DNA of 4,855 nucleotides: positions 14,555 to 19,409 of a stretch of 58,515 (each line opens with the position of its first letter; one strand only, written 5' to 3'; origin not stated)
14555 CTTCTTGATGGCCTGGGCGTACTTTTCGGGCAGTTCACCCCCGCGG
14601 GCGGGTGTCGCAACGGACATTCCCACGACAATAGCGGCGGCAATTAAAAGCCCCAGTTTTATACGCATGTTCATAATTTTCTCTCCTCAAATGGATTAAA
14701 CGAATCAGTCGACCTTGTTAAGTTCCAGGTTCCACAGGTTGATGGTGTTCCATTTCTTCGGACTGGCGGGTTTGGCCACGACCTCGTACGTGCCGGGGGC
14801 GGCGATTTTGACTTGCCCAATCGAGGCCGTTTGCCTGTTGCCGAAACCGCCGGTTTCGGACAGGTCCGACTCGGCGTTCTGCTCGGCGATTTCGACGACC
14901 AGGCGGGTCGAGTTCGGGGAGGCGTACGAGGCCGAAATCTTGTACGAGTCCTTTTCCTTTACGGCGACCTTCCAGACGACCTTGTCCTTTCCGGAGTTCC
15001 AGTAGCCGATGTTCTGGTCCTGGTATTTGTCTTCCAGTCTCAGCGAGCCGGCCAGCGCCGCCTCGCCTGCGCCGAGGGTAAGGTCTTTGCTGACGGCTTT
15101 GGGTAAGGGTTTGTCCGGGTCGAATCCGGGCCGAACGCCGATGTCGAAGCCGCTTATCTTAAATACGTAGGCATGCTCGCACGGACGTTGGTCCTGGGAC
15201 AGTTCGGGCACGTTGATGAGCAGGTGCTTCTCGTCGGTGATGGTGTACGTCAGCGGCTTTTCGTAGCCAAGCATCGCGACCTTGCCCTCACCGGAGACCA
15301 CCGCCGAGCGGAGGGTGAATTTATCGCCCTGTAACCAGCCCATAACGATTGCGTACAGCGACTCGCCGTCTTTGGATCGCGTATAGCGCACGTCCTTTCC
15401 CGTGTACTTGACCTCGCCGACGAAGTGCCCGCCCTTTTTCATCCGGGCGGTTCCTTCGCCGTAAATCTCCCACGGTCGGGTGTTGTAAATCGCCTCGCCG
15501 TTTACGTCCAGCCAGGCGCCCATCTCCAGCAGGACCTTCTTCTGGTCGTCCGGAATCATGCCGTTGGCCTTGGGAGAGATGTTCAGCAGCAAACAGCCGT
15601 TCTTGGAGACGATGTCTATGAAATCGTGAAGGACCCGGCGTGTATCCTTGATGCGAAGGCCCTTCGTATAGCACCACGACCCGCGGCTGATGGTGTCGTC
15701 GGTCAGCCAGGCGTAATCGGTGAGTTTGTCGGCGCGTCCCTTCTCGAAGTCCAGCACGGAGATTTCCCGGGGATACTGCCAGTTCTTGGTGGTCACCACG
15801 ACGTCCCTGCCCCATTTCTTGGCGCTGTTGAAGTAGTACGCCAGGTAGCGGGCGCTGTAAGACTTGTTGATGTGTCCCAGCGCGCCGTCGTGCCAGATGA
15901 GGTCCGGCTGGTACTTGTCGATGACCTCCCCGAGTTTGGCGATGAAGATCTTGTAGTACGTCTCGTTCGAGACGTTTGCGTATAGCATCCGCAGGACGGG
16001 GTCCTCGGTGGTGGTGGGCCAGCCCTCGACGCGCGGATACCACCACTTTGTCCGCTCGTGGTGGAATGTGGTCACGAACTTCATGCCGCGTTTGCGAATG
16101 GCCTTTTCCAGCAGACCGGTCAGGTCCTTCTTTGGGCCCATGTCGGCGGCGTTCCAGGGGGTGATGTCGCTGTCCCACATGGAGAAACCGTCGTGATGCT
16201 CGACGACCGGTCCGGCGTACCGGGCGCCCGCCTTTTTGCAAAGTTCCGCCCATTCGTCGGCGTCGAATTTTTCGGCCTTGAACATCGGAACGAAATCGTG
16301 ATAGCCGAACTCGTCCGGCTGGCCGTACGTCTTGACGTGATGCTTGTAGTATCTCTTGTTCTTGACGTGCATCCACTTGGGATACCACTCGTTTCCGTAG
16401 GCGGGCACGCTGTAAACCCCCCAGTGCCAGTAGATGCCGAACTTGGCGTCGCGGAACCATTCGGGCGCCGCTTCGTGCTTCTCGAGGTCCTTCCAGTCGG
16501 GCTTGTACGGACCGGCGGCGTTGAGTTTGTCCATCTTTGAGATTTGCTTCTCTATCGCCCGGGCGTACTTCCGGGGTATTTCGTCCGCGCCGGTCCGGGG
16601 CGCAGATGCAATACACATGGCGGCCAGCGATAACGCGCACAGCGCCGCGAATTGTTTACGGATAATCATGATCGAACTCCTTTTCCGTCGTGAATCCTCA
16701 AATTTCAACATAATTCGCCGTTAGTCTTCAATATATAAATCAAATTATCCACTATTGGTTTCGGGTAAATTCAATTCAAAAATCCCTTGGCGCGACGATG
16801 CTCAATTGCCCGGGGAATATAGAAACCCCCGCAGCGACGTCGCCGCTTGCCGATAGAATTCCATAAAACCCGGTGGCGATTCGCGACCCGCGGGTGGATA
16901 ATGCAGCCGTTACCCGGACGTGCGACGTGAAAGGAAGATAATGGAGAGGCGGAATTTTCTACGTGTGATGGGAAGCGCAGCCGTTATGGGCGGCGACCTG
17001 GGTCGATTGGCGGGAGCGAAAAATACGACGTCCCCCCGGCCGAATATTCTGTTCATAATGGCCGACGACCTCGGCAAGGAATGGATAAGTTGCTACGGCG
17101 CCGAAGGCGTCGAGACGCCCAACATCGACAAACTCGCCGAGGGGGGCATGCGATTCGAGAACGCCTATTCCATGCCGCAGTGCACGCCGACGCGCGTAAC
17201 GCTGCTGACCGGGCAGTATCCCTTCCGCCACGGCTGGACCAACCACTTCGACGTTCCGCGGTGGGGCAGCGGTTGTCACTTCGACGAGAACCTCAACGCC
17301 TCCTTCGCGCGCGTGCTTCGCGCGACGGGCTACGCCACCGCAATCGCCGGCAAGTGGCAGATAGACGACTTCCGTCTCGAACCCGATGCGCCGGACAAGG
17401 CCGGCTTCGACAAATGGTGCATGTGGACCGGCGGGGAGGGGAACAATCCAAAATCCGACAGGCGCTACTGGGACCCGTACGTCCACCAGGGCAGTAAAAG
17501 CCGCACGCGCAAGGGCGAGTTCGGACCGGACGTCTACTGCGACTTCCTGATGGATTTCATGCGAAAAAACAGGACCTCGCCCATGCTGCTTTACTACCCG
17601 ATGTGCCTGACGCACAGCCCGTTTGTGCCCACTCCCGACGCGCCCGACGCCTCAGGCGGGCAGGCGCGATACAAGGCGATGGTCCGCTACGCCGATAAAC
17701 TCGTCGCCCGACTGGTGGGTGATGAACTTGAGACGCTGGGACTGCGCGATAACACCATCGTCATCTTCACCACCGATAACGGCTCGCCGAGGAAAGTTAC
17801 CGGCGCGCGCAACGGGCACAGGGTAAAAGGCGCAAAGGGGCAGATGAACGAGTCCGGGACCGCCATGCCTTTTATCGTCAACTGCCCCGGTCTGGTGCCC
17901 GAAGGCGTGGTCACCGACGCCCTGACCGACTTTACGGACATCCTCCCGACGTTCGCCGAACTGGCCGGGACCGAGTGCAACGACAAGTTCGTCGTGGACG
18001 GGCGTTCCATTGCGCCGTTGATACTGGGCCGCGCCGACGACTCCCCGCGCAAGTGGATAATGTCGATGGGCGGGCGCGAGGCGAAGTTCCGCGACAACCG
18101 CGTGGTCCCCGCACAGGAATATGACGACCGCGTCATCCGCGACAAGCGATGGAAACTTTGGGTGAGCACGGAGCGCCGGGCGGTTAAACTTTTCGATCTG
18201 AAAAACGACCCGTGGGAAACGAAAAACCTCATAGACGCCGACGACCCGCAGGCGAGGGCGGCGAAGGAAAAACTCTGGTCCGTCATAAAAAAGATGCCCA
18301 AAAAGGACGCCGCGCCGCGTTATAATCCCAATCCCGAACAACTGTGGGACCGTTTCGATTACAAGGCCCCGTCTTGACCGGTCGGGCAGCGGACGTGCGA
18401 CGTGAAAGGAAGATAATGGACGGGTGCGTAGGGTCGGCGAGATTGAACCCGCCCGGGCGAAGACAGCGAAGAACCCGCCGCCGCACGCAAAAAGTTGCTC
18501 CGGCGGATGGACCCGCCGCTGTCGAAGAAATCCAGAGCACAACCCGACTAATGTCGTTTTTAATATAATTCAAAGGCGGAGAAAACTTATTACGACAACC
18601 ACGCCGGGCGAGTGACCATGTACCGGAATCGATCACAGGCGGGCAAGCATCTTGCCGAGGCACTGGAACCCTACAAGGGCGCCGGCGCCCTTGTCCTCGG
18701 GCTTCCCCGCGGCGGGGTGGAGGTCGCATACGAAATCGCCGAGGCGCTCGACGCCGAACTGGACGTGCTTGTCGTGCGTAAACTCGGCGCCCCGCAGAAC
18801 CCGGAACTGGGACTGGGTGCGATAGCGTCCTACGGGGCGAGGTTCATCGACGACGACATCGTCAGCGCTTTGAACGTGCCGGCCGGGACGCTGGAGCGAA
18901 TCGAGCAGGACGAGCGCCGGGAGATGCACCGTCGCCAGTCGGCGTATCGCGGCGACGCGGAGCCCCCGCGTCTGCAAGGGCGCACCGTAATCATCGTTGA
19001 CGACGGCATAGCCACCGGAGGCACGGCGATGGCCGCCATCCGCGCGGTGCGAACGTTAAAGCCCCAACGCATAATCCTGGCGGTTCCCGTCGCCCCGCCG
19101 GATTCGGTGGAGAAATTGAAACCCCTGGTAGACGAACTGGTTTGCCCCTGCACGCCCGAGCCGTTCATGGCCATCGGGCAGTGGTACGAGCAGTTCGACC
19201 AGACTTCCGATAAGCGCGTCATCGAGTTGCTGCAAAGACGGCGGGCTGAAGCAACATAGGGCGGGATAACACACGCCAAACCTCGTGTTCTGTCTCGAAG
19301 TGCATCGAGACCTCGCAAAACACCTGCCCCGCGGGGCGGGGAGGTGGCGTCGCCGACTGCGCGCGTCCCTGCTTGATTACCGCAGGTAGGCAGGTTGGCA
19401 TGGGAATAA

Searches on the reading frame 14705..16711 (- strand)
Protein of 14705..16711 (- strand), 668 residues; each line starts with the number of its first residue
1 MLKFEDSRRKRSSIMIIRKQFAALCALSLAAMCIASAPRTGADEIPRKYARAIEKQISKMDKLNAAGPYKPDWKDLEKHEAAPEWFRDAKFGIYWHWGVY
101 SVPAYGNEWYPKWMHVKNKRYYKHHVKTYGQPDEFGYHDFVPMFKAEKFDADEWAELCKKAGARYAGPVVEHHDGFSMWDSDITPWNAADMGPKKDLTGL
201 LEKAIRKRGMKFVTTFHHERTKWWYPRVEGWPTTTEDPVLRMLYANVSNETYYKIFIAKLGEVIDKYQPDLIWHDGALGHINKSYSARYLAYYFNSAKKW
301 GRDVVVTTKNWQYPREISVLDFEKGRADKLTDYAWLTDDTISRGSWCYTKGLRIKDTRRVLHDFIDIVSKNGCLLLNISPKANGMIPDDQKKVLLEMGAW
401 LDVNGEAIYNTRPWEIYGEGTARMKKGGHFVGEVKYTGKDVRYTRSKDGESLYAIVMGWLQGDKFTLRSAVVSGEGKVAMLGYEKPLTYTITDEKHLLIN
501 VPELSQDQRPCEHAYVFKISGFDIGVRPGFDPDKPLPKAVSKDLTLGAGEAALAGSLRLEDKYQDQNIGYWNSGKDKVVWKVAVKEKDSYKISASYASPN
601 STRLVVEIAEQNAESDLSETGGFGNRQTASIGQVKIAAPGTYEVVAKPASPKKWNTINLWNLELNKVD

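Call 8: search_protein_families(library=pfam, proteins=[window:14705-16711:-], max_evalue=0.001)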
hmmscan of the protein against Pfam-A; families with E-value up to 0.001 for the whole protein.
window:14705-16711:- (668 aa): 3 families
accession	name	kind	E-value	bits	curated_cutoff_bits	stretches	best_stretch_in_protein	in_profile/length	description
PF01120.23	Alpha_L_fucos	-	2e-101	340.4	25.2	1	59-406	4-345/345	Alpha-L-fucosidase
PF16757.11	Fucosidase_C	-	2.9e-14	53.8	25.6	1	439-519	7-87/88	Alpha-L-fucosidase C-terminal domain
PF16871.11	DUF5077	-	0.00032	21.2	24.6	1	561-659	17-112/122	Domain of unknown function (DUF5077)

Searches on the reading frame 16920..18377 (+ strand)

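Call 8: search_protein_families(library=pfam, proteins=[window:16920-18377:+], max_evalue=0.001)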
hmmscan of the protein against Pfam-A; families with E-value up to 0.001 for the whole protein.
window:16920-18377:+ (485 aa): 3 families
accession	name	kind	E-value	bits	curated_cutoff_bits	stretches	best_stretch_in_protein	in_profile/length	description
PF00884.28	Sulfatase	-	2.8e-42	145.5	25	1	41-350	1-300/301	Sulfatase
PF16347.10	SGSH_C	-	1.4e-11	45.2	29.3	1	308-459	10-151/154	N-sulphoglucosamine sulphohydrolase, C-terminal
PF01663.27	Phosphodiest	-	1e-05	25.8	23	1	65-288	19-220/342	Type I phosphodiesterase / nucleotide pyrophosphatase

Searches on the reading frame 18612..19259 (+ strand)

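Call 8: search_protein_families(library=pfam, proteins=[window:18612-19259:+], max_evalue=0.001)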
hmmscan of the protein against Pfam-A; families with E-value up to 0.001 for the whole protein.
window:18612-19259:+ (215 aa): 3 families
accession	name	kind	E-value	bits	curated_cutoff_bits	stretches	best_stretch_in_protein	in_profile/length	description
PF00156.33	Pribosyltran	-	1.5e-17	63.8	26.3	1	20-169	25-133/158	Phosphoribosyl transferase domain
PF14681.12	UPRTase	-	2.2e-06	27.7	27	1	118-170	115-169/206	Uracil phosphoribosyltransferase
PF15609.12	PRTase_2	-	0.00033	20.7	28.8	1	122-158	118-154/188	Phosphoribosyl transferase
